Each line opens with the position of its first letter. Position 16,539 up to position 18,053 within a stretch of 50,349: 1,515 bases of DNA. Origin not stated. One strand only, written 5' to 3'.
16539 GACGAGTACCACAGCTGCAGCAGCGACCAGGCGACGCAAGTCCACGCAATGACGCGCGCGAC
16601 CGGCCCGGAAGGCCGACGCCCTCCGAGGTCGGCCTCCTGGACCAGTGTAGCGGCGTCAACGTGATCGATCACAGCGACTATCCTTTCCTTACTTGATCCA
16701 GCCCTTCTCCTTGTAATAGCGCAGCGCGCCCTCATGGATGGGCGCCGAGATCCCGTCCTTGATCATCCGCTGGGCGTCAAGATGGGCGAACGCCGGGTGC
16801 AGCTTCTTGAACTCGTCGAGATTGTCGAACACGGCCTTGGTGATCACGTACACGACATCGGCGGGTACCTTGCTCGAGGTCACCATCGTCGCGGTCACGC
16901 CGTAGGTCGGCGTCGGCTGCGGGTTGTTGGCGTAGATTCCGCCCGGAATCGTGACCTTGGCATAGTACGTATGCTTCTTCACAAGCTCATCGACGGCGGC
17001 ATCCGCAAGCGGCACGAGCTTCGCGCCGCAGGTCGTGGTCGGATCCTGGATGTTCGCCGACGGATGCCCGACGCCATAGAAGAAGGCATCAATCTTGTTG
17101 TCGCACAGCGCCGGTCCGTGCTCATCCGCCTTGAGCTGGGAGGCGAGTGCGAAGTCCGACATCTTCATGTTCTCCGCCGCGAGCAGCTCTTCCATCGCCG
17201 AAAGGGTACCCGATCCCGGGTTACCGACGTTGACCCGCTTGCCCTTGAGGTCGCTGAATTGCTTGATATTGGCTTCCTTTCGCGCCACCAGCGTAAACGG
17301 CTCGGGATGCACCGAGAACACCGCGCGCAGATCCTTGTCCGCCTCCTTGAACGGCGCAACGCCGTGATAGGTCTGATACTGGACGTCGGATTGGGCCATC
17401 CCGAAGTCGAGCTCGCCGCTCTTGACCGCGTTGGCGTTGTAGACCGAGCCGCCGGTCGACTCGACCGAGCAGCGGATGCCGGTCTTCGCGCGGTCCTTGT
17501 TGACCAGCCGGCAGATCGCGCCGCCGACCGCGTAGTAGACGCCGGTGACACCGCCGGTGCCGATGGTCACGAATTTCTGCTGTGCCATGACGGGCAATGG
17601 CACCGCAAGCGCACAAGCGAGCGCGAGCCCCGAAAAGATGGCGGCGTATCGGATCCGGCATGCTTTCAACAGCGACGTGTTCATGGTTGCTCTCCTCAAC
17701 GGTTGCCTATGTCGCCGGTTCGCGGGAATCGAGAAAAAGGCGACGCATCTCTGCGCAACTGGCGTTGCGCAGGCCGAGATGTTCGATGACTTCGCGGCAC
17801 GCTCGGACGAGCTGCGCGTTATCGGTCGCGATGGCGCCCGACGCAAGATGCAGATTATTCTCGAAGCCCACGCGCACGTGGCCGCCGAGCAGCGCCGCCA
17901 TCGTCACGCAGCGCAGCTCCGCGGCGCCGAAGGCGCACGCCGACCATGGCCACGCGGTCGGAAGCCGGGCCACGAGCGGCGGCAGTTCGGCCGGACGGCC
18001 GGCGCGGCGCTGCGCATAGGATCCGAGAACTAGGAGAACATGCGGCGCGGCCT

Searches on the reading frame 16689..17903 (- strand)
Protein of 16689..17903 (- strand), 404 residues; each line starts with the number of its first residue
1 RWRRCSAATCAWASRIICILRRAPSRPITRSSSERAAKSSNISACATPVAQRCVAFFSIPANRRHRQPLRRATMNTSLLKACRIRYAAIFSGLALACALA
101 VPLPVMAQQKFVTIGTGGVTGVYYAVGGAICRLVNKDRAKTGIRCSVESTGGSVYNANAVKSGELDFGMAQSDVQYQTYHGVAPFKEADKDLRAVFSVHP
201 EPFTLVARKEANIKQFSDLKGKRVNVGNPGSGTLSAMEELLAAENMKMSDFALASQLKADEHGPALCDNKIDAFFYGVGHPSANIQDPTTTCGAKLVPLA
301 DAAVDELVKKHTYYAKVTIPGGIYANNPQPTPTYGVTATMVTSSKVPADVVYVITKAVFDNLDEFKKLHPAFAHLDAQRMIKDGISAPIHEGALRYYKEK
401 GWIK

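Call 10: search_protein_families(library=pfam, proteins=[window:16689-17903:-], max_evalue=0.001)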
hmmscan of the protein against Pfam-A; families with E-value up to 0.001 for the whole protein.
window:16689-17903:- (404 aa): 4 families
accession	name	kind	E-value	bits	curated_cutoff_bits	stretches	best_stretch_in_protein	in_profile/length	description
PF16868.10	NMT1_3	-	7.5e-87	292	27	1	114-401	1-289/289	NMT1-like family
PF09084.16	NMT1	-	9.5e-10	39.2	20.5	1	141-276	19-146/216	NMT1/THI5 like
PF13379.11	NMT1_2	-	0.00062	20.1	24.7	1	138-277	30-179/252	NMT1-like family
PF12974.12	Phosphonate-bd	-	0.00086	19.2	27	0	203-251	87-136/242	ABC transporter, phosphonate, periplasmic substrate-binding protein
